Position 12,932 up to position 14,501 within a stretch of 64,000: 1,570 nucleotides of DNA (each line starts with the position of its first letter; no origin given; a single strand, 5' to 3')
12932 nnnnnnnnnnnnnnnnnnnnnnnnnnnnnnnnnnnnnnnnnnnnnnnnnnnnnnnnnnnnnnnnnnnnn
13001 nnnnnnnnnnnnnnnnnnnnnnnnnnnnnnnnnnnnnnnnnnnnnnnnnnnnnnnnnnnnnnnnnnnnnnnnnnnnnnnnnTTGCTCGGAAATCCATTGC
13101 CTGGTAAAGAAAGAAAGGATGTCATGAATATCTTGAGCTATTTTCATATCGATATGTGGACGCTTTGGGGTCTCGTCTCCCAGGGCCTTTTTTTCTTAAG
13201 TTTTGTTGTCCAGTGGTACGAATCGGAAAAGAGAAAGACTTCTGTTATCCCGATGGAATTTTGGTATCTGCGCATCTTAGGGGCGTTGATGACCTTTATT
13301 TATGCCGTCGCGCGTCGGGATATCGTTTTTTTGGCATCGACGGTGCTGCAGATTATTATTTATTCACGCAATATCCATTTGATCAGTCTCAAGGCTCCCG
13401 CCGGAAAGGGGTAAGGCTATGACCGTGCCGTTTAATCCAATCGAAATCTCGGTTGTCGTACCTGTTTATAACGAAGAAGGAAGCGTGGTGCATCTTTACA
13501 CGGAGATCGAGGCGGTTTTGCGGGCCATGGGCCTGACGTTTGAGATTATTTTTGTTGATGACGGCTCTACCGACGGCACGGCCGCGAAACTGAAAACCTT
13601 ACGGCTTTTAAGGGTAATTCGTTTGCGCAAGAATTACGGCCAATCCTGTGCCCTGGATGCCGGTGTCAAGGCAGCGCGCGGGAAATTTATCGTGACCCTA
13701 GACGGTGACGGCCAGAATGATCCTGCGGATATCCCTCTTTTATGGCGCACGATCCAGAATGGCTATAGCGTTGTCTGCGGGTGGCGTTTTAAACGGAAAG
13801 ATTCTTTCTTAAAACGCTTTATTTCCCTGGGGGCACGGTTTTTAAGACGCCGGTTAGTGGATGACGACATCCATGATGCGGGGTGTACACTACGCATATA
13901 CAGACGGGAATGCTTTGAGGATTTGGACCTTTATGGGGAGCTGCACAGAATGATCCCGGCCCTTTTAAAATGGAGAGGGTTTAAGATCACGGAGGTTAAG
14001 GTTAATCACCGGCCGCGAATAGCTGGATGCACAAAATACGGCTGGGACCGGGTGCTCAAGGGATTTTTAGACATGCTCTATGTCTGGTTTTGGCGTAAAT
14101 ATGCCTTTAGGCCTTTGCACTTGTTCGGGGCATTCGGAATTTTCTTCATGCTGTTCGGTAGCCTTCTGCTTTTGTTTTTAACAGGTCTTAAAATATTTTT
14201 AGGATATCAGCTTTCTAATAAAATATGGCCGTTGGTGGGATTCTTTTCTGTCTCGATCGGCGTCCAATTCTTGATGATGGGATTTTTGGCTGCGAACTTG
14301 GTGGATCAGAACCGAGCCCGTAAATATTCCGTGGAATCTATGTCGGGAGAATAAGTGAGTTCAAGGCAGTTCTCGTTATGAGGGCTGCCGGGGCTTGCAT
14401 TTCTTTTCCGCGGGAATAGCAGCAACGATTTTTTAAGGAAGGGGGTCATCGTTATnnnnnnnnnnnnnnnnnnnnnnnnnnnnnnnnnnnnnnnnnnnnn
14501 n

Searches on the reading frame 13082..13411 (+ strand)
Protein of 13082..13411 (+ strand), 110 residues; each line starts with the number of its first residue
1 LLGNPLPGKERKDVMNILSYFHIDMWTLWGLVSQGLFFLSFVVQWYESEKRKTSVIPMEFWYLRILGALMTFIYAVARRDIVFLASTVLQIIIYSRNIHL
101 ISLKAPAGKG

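Call 16: search_protein_families(library=pfam, proteins=[window:13082-13411:+], max_evalue=0.001)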
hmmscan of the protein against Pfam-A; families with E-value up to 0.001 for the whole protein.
window:13082-13411:+ (110 aa): 1 family
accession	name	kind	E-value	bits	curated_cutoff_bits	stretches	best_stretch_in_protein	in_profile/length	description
PF07578.16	LAB_N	-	4.7e-23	81.5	26.7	1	30-98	2-70/71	Lipid A Biosynthesis N-terminal domain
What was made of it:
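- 13082..13414 (+): Small LAB_N-family membrane protein, a candidate flippase for the lipid-linked sugar (inferred). PF07578, E 5e-23 (call 16).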

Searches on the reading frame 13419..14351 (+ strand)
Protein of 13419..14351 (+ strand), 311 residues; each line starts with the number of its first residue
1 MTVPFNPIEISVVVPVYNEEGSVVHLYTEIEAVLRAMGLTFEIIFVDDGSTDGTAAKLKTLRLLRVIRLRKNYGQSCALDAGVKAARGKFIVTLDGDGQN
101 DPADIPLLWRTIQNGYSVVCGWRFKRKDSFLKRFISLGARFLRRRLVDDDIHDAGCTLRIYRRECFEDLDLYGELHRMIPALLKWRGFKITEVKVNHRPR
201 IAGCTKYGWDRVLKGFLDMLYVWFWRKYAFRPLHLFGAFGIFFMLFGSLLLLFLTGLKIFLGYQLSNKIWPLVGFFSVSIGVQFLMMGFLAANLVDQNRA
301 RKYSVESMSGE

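Call 15: search_protein_families(library=pfam, proteins=[window:13419-14351:+], max_evalue=0.001)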
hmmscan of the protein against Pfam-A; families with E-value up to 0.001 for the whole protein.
window:13419-14351:+ (311 aa): 2 families
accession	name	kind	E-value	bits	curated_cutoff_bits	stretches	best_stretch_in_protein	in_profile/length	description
PF00535.33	Glycos_transf_2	-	1.8e-33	116.3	23.3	1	11-169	1-167/168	Glycosyl transferase family 2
PF10111.15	Glyco_tranf_2_2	-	3.1e-05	24.1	27.3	1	11-98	1-92/276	Glycosyltransferase like family 2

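Call 58: search_solved_structures(query=window:13419-14351:+, max_evalue=0.001)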
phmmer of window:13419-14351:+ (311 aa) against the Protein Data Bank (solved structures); distinct sequences matched with E-value up to 0.001: 18.
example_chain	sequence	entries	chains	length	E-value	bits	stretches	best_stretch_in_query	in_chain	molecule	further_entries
9bhc_C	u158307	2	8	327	1e-35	126.5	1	9-292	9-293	Undecaprenyl-phosphate 4-deoxy-4-formamido-L-arabinose transferase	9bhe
8vxh_A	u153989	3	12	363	1.4e-35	126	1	9-292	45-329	Undecaprenyl-phosphate 4-deoxy-4-formamido-L-arabinose transferase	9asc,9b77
9hwj_A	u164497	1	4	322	2.3e-34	122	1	7-292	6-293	Undecaprenyl-phosphate 4-deoxy-4-formamido-L-arabinose transferase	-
5eke_A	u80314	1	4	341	4.2e-28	101.5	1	7-291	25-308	Uncharacterized glycosyltransferase sll0501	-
5ekp_C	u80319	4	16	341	1.1e-27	100.1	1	7-291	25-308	Uncharacterized glycosyltransferase sll0501 | Glycosyltransferase sll0501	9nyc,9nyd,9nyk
9nye_A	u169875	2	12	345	1.1e-27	100.1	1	7-291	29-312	Glycosyltransferase sll0501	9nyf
5mlz_A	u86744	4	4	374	1.9e-19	73.1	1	5-228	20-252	Dolichol monophosphate mannose synthase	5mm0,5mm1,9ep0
5hea_A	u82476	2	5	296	2.4e-09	39.9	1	10-128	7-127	Putative glycosyltransferase (GalT1)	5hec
2z87_A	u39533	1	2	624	5e-09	38.8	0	10-127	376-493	Chondroitin synthase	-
2z86_A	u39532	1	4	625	5e-09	38.8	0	10-127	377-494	Chondroitin synthase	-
6p61_A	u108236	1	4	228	3.6e-08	36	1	10-155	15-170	Glycosyltransferase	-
9omj_A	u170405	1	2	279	4e-05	26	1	8-122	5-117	Glycosyltransferase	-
9omm_A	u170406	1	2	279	4.1e-05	26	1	8-122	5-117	Glycosyltransferase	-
9omh_A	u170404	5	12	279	4.1e-05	26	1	8-122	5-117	Glycosyltransferase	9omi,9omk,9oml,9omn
8bz8_A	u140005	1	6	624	7e-05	25.2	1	7-110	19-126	Glycosyltransferase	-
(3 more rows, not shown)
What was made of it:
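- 13419..14354 (+): ArnC/GtrB-type polyprenyl-phosphate sugar synthase with two C-terminal TM helices, the probable donor maker for A. PDB sequence matches: ArnC 1e-35, GtrB 4e-28, DPMS 2e-19 (call 58).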

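Call 73: search_protein_families(library=ncbifam, proteins=[window:13419-14351:+], max_evalue=0.01)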
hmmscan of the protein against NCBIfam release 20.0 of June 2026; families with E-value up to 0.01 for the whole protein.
window:13419-14351:+ (311 aa): 20 families
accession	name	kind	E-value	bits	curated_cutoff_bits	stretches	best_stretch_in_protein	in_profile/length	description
NF007986.1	PRK10714.1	equivalog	3.6e-43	147.8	529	1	9-292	7-291/316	undecaprenyl-phosphate 4-deoxy-4-formamido-L-arabinose transferase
NF047588.1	GlcsyltransPgfSStrep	equivalog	1.6e-30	106.4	500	1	9-255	2-248/308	glycosyltransferase PgfS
TIGR04182.1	glyco_TIGR04182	equivalog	7.7e-19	68.2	325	1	9-299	1-287/293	S-layer glycoprotein N-glycosyltransferase AglJ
NF058614.1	PPMAGASynPpgS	equivalog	2.2e-15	56.7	370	1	11-172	3-168/226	polyprenyl-phospho-N-acetylgalactosaminyl synthase PpgS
TIGR03937.1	PgaC_IcaA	equivalog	2.3e-15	56.5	422.3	1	9-105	46-143/407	poly-beta-1,6-N-acetyl-D-glucosamine synthase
TIGR04283.1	glyco_like_mftF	equivalog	9.7e-14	51.5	182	1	10-177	1-159/221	TIGR04283 family arsenosugar biosynthesis glycosyltransferase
NF041875.1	EPS_EpsD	equivalog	2.5e-13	50.1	370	1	10-102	1-94/325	exopolysaccharide biosynthesis glycosyltransferase EpsD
NF041391.1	DPhHxTase_Halo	equivalog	5.5e-13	48.4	375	1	16-202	3-188/213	dolichyl-phosphate hexose transferase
TIGR03965.1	mycofact_glyco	equivalog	1.1e-12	47.6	280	1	8-99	74-166/467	mycofactocin biosynthesis glycosyltransferase MftF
NF007482.0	PRK10073.1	equivalog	2.7e-10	39.8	423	1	9-102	7-100/334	glycosyltransferase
NF047683.1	TeichurnBiosyTuaG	equivalog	4e-10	39.8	400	1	9-100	7-99/252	teichuronic acid biosynthesis protein TuaG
TIGR04009.1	wcaE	equivalog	5.5e-08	32.4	369.2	1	10-96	3-91/248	colanic acid biosynthesis glycosyltransferase WcaE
NF010496.0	PRK13915.1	equivalog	3.5e-07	29.6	262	1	9-100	32-129/307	glucosyl-3-phosphoglycerate synthase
NF050050.1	ProtGlycPglI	equivalog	8.1e-07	28.7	500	1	10-135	4-131/306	GalNAc(5)-diNAcBac-PP-undecaprenol beta-1,3-glucosyltransferase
NF038302.1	EPS_HpsE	equivalog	8.5e-07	28.2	300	1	8-99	1-98/307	hormogonium polysaccharide biosynthesis glycosyltransferase HpsE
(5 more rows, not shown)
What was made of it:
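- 13419..14354 (+): NCBIfam best matches are ArnC and PgfS, below their cut-offs (call 73).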
